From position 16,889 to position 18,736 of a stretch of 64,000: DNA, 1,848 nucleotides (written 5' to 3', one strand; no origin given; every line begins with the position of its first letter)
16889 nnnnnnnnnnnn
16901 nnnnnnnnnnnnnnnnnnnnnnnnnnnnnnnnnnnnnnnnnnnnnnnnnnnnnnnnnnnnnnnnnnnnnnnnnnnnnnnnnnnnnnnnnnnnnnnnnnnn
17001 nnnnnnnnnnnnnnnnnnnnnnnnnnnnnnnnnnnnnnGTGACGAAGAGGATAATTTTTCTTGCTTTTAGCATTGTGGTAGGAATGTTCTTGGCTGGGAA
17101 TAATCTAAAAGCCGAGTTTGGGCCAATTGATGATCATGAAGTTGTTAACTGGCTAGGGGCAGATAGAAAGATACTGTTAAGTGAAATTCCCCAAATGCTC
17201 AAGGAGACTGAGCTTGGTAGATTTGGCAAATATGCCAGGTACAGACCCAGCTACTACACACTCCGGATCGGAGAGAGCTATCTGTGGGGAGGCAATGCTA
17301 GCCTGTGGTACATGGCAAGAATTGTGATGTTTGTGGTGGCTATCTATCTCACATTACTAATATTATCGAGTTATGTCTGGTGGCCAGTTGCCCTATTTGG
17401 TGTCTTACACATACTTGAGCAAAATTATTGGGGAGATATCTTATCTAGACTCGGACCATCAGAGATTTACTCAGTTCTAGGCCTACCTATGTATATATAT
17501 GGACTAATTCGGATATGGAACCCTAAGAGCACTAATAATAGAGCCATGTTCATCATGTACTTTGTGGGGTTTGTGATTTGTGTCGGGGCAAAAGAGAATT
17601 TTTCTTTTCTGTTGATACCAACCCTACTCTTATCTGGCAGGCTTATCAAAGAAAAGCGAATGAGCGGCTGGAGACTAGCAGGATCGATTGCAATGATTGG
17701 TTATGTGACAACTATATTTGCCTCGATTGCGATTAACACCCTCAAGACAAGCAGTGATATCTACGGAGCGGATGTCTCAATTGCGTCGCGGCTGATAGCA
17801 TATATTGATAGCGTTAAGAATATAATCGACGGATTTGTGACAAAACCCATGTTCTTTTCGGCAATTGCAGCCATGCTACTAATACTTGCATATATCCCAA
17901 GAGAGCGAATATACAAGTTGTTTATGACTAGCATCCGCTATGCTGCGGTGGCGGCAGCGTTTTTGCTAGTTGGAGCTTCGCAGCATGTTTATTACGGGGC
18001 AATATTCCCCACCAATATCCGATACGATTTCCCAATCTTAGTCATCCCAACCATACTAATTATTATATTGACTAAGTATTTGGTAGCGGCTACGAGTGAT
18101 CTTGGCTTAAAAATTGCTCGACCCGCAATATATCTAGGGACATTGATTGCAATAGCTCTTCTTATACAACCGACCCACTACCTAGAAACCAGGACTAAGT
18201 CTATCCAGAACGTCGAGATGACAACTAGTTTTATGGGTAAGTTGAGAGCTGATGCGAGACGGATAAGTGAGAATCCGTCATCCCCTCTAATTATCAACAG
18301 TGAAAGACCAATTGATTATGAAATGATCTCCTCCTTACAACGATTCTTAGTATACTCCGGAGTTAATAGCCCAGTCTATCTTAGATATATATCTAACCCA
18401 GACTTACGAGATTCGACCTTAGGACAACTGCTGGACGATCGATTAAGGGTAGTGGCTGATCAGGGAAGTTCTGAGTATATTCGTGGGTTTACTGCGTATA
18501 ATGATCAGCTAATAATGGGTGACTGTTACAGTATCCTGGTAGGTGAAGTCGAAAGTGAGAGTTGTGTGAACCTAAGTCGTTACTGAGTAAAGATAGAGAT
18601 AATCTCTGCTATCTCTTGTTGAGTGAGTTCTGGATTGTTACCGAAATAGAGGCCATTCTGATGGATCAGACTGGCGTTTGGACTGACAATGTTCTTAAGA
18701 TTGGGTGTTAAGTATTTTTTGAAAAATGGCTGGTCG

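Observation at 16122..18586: Plus-strand GtrB-like / GtrC-like two-gene module, AT-richer than surroundings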

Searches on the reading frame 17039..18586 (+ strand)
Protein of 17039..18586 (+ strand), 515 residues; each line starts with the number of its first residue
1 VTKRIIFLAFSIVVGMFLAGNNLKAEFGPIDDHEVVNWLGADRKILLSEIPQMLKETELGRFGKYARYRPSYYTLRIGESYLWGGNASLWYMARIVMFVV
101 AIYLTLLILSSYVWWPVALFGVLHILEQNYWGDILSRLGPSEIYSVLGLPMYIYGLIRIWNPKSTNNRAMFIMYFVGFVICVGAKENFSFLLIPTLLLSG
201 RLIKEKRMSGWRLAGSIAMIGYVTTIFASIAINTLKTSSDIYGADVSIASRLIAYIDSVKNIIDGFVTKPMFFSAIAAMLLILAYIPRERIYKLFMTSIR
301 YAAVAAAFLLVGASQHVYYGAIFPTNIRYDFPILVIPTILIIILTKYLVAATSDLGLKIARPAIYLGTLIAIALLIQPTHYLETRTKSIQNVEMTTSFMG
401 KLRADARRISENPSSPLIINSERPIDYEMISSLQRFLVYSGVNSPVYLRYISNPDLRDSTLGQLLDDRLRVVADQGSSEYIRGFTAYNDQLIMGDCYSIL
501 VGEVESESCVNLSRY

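Call 8: search_protein_families(library=pfam, proteins=[window:17039-18586:+], max_evalue=0.01)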
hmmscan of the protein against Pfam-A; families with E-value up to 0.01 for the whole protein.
window:17039-18586:+ (515 aa): 0 families

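Call 9: search_protein_families(library=ncbifam, proteins=[window:17039-18586:+], max_evalue=0.01)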
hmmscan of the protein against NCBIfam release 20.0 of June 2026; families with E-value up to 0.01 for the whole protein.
window:17039-18586:+ (515 aa): 1 family
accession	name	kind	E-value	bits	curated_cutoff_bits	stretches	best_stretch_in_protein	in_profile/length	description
NF051875.1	glycan_WsfD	subfamily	0.00024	20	80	1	95-232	103-237/452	glycan biosynthesis hexose transferase WsfD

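Call 10: search_solved_structures(query=window:17039-18586:+, max_evalue=10)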
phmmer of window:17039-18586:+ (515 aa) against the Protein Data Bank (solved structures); distinct sequences matched with E-value up to 10: 0.

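Call 13: find_homologous_proteins(query=window:17039-18586:+, max_evalue=0.001)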
Query window:17039-18586:+ (515 aa): 10 proteins with E <= 0.001 among 8000 candidates.
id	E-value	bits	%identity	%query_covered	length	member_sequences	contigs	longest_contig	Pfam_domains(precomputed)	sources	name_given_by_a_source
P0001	0.0e+0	1127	100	100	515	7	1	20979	-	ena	-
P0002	8.0e-145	501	46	99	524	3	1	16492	-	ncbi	-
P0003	1.9e-62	230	31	100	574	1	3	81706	-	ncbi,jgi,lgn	jgi:hypothetical protein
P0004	6.0e-62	228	33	89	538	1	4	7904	-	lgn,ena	-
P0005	8.1e-62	228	31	100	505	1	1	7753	-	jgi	jgi:hypothetical protein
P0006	1.6e-58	217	29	98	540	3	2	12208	-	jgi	jgi:hypothetical protein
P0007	1.6e-58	217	31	97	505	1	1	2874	-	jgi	-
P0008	9.1e-58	214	31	97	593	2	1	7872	-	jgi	-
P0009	1.6e-28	118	28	92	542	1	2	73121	-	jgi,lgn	jgi:hypothetical protein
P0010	1.3e-22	98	29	75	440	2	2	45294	-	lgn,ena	-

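Call 17: find_encoding_contigs(protein=P0001, flank=10000, max_places=4)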
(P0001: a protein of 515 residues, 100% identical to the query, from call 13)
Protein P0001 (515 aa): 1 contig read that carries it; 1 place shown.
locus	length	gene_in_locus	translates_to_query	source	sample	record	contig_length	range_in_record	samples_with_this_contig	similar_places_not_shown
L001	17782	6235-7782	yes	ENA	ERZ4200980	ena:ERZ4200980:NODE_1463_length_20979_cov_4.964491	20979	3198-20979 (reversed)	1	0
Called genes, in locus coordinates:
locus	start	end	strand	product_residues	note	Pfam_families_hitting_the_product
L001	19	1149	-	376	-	-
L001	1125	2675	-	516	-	-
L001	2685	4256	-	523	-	PF09913:DUF2142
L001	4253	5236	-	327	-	PF01073:3Beta_HSD, PF01370:Epimerase, PF02719:Polysacc_synt_2, PF04321:RmlD_sub_bind, PF07993:NAD_binding_4 (faint), PF13460:NAD_binding_10 (weak), PF16363:GDP_Man_Dehyd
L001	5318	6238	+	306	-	PF00535:Glycos_transf_2, PF10111:Glyco_tranf_2_2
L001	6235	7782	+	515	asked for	-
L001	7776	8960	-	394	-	PF01041:DegT_DnrJ_EryC1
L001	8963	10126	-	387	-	PF00534:Glycos_transf_1, PF13692:Glyco_trans_1_4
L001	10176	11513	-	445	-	-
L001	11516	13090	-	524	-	PF00515:TPR_1 (weak), PF07719:TPR_2 (weak), PF13374:TPR_10 (faint)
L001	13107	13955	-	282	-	PF05575:V_cholerae_RfbT, PF05050:Methyltransf_21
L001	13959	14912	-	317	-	-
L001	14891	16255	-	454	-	-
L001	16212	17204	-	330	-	-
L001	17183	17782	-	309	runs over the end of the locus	PF01073:3Beta_HSD (faint), PF01370:Epimerase, PF02719:Polysacc_synt_2 (faint), PF04321:RmlD_sub_bind (faint), PF16363:GDP_Man_Dehyd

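Call 18: find_encoding_contigs(protein=P0002, flank=10000, max_places=4)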
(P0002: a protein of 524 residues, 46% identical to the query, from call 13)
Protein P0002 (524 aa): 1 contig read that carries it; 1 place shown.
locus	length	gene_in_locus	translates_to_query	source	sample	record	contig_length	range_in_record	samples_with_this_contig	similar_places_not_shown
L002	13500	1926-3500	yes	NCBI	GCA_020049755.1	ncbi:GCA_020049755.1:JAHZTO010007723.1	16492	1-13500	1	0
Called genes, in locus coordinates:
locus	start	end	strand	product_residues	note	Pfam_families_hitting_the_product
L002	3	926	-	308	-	?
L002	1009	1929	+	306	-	PF00535:Glycos_transf_2, PF10111:Glyco_tranf_2_2 (weak)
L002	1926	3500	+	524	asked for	-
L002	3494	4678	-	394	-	PF01041:DegT_DnrJ_EryC1, PF01053:Cys_Met_Meta_PP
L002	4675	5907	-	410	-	PF00534:Glycos_transf_1, PF13692:Glyco_trans_1_4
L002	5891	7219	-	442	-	-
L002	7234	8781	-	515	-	-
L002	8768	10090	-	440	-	-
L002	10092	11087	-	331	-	-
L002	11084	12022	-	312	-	PF01073:3Beta_HSD (faint), PF01370:Epimerase, PF02719:Polysacc_synt_2 (faint), PF16363:GDP_Man_Dehyd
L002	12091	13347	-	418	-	PF00534:Glycos_transf_1, PF13692:Glyco_trans_1_4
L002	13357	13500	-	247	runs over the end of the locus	PF08241:Methyltransf_11 (faint)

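Call 19: find_encoding_contigs(protein=P0003, flank=10000, max_places=3)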
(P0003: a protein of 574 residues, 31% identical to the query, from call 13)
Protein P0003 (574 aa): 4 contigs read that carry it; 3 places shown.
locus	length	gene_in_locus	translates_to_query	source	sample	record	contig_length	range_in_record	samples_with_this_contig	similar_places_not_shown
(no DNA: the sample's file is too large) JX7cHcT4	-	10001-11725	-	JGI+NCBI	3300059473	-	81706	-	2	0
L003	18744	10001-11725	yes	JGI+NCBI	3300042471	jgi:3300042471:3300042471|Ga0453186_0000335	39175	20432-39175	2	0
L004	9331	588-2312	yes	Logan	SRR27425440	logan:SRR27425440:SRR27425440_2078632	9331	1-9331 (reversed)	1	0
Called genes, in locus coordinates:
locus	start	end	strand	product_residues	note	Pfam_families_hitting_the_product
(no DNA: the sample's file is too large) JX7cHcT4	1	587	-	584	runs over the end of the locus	PF10131:PTPS_related (weak)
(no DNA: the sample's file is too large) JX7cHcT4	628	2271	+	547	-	-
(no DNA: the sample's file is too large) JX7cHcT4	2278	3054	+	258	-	PF00535:Glycos_transf_2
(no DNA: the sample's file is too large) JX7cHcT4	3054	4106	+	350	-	PF13439:Glyco_transf_4, PF00534:Glycos_transf_1, PF13692:Glyco_trans_1_4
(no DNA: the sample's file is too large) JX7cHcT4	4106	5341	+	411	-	-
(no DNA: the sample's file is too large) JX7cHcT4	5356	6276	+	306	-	PF01073:3Beta_HSD, PF01370:Epimerase, PF02719:Polysacc_synt_2, PF04321:RmlD_sub_bind, PF05368:NmrA (weak), PF13460:NAD_binding_10, PF16363:GDP_Man_Dehyd, PF07993:NAD_binding_4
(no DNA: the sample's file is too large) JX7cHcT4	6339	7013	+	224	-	PF13641:Glyco_tranf_2_3 (weak), PF00535:Glycos_transf_2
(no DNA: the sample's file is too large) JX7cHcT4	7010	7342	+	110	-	PF10066:DUF2304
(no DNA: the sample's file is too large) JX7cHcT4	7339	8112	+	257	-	PF00535:Glycos_transf_2, PF10111:Glyco_tranf_2_2, PF13641:Glyco_tranf_2_3 (weak)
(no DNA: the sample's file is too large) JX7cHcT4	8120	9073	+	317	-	PF01073:3Beta_HSD (weak), PF01370:Epimerase, PF02719:Polysacc_synt_2 (faint), PF16363:GDP_Man_Dehyd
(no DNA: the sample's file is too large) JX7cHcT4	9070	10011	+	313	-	PF00535:Glycos_transf_2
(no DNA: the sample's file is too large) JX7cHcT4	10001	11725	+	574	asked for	-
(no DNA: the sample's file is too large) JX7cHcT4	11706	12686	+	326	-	-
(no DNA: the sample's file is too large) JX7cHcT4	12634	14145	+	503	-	-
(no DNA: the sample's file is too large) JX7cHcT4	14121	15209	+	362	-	PF13439:Glyco_transf_4, PF20706:GT4-conflict (weak), PF00534:Glycos_transf_1, PF13692:Glyco_trans_1_4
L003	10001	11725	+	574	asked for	-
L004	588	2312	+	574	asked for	-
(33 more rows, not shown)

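Call 20: find_encoding_contigs(protein=P0009, flank=10000, max_places=2)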
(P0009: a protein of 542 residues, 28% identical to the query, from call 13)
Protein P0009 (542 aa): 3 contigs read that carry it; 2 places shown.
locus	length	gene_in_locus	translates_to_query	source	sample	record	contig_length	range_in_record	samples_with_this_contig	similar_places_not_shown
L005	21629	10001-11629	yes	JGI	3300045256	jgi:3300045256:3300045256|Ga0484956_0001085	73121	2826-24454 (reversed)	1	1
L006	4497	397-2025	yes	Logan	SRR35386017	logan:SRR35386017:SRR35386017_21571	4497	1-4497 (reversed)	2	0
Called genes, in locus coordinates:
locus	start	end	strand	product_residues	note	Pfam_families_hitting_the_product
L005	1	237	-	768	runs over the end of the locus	PF00004:AAA, PF01434:Peptidase_M41 (faint)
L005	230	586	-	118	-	-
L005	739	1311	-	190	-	-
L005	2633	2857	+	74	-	-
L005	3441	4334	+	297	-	PF00929:RNase_T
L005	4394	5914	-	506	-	PF09994:T6SS_Tle1-like_cat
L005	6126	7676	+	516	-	PF00239:Resolvase, PF07508:Recombinase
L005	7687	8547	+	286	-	PF02195:ParB_N, PF07506:RepB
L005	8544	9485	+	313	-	PF07506:RepB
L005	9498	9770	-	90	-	-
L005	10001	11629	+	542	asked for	-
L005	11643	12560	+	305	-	PF00535:Glycos_transf_2, PF13641:Glyco_tranf_2_3 (weak)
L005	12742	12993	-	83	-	-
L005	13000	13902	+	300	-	-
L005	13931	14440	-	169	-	PF13404:HTH_AsnC-type, PF13412:HTH_24, PF01037:AsnC_trans_reg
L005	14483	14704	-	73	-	-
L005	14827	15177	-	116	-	-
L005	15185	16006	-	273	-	PF03180:Lipoprotein_9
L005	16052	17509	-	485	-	PF00296:Bac_luciferase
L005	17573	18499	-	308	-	PF00132:Hexapep (weak)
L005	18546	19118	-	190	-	PF01613:Flavin_Reduct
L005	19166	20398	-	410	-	PF02771:Acyl-CoA_dh_N (faint), PF02770:Acyl-CoA_dh_M (weak), PF08028:Acyl-CoA_dh_2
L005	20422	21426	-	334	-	PF09084:NMT1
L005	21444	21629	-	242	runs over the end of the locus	PF13191:AAA_16 (faint), PF00005:ABC_tran, PF13304:AAA_21 (faint), PF13401:AAA_22 (weak)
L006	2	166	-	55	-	?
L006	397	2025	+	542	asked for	-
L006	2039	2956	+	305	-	PF00535:Glycos_transf_2, PF13641:Glyco_tranf_2_3 (weak)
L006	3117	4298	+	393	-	-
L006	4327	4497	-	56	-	?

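Call 21: find_encoding_contigs(protein=P0010, flank=10000, max_places=2)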
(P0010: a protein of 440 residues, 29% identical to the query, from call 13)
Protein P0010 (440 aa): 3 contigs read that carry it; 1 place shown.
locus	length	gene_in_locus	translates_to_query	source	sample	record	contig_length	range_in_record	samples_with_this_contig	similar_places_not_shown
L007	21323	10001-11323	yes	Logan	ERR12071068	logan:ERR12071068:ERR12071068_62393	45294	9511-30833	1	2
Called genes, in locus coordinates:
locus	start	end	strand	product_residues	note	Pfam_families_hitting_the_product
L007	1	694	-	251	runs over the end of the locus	PF00459:Inositol_P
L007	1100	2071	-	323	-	PF01073:3Beta_HSD, PF01370:Epimerase, PF02719:Polysacc_synt_2, PF04321:RmlD_sub_bind, PF16363:GDP_Man_Dehyd, PF07993:NAD_binding_4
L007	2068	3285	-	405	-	PF04932:Wzy_C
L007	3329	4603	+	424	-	PF02397:Bac_transf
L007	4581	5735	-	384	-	PF13173:AAA_14, PF13635:DUF4143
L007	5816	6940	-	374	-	PF00953:Glycos_transf_4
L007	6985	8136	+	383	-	PF13477:Glyco_trans_4_2, PF20706:GT4-conflict (weak), PF00534:Glycos_transf_1, PF13692:Glyco_trans_1_4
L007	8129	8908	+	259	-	PF00535:Glycos_transf_2, PF10111:Glyco_tranf_2_2, PF13641:Glyco_tranf_2_3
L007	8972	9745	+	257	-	PF08241:Methyltransf_11, PF08242:Methyltransf_12 (weak), PF13649:Methyltransf_25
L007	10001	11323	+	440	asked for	-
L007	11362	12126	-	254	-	PF00535:Glycos_transf_2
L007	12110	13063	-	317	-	PF00535:Glycos_transf_2, PF10111:Glyco_tranf_2_2 (weak), PF13506:Glyco_transf_21 (weak), PF13641:Glyco_tranf_2_3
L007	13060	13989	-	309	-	PF03071:GNT-I (faint), PF00535:Glycos_transf_2 (weak)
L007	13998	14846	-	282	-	PF00535:Glycos_transf_2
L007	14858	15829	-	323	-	PF07021:MetW, PF03848:TehB (weak), PF13489:Methyltransf_23, PF13847:Methyltransf_31, PF08241:Methyltransf_11, PF08242:Methyltransf_12, PF13649:Methyltransf_25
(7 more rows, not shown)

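Call 23: search_protein_representatives(alignment_id=A1)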
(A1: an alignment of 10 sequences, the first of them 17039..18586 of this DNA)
Query: 10 sequences, 521 profile positions. Proteins with E-value up to 0.001 (for the whole library): 1495; up to 1e-10: 1148; up to 1e-30: 717. The best 150 are listed.
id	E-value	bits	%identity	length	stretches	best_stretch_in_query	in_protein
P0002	1.4e-194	663.9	-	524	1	3-520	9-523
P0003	6.3e-189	645.3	-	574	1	3-519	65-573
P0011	3.3e-158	543.9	-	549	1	4-520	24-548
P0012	4.1e-152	523.8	-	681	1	3-517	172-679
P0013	1.8e-150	518.4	-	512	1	7-520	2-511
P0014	2.7e-150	517.8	-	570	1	3-516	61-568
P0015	9.0e-150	516.1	-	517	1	6-520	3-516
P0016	1.6e-145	502.1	-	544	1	5-519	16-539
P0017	1.1e-144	499.3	-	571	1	7-518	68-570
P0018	6.6e-144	496.7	-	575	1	4-510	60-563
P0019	1.3e-143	495.7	-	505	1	7-518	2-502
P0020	1.5e-142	492.2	-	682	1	3-518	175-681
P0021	1.8e-139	482.1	-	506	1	7-519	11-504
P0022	2.3e-139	481.7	-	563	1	5-517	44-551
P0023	6.0e-138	477.1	-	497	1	6-519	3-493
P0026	1.4e-133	462.6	-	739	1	7-515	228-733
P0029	4.8e-133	460.9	-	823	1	5-517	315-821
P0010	1.5e-126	439.4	-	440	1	58-517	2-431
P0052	4.9e-125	434.4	-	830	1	4-517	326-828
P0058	5.9e-124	430.9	-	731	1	3-515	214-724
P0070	4.0e-119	414.9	-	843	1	3-516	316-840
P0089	8.8e-114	397.3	-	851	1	5-518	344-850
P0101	5.5e-111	388.1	-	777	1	3-518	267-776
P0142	5.2e-102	358.5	-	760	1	4-518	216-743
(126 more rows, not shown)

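Call 24: search_protein_families(library=pfam, proteins=[P0029, P0052, P0070, P0089, P0101, P0026, P0058, P0012, P0020, P0142], max_evalue=0.001)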
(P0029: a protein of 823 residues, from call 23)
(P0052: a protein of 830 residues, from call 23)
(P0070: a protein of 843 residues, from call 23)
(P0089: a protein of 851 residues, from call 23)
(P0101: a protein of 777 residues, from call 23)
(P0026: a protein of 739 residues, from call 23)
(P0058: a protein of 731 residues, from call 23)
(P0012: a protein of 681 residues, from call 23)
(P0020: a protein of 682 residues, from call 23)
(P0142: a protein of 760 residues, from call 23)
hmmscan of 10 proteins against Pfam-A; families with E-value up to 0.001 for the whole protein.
P0029 (823 aa): 0 families

P0052 (830 aa): 0 families

P0070 (843 aa): 0 families

P0089 (851 aa): 0 families

P0101 (777 aa): 1 family
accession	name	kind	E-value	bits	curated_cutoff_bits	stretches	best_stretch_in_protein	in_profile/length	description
PF19530.4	Ndh2_N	-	0.0009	19.9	27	0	630-669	47-84/100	NAD(P)H-quinone oxidoreductase subunit 2 N-terminal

P0026 (739 aa): 0 families

P0058 (731 aa): 0 families

P0012 (681 aa): 0 families

P0020 (682 aa): 0 families

P0142 (760 aa): 0 families

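Call 25: predict_structure(alignment_id=A1)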
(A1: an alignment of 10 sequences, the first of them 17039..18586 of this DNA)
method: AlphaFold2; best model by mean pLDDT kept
length: 515 residues; sequences in the alignment: 10
mean_pLDDT: 83.7   pTM: 0.83
mean pLDDT of the five models: 83.7, 82.4, 80.4, 79.4, 76.4
residues with pLDDT >= 90: 209; 70-90: 244; 50-70: 52; < 50: 10
segments of 3 or more residues with pLDDT < 50: 322-329
pLDDT, mean of each block of 10 residues (from residue 1): 91 95 90 87 92 91 85 93 93 93 92 85 83 80 85 91 82 95 83 90 92 95 91 75 60 69 56 73 78 85 79 64 45 61 78 73 78 77 89 94 94 92 89 93 92 79 87 89 89 90 82 92
secondary structure, 60 per line:
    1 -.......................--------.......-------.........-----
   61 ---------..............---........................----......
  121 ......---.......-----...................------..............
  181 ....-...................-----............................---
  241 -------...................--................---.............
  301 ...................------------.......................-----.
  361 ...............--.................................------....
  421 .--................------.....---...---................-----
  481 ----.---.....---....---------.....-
elements in order: H2-24 H33-39 H47-55 H70-83 H87-110 H115-126 H130-136 H142-160 H167-184 H186-204 H210-237 H248-266 H269-284 H288-319 H332-354 H360-375 H378-410 E417-421 H424-439 E446-450 H460-475 H489-493 E497-500 E510-514
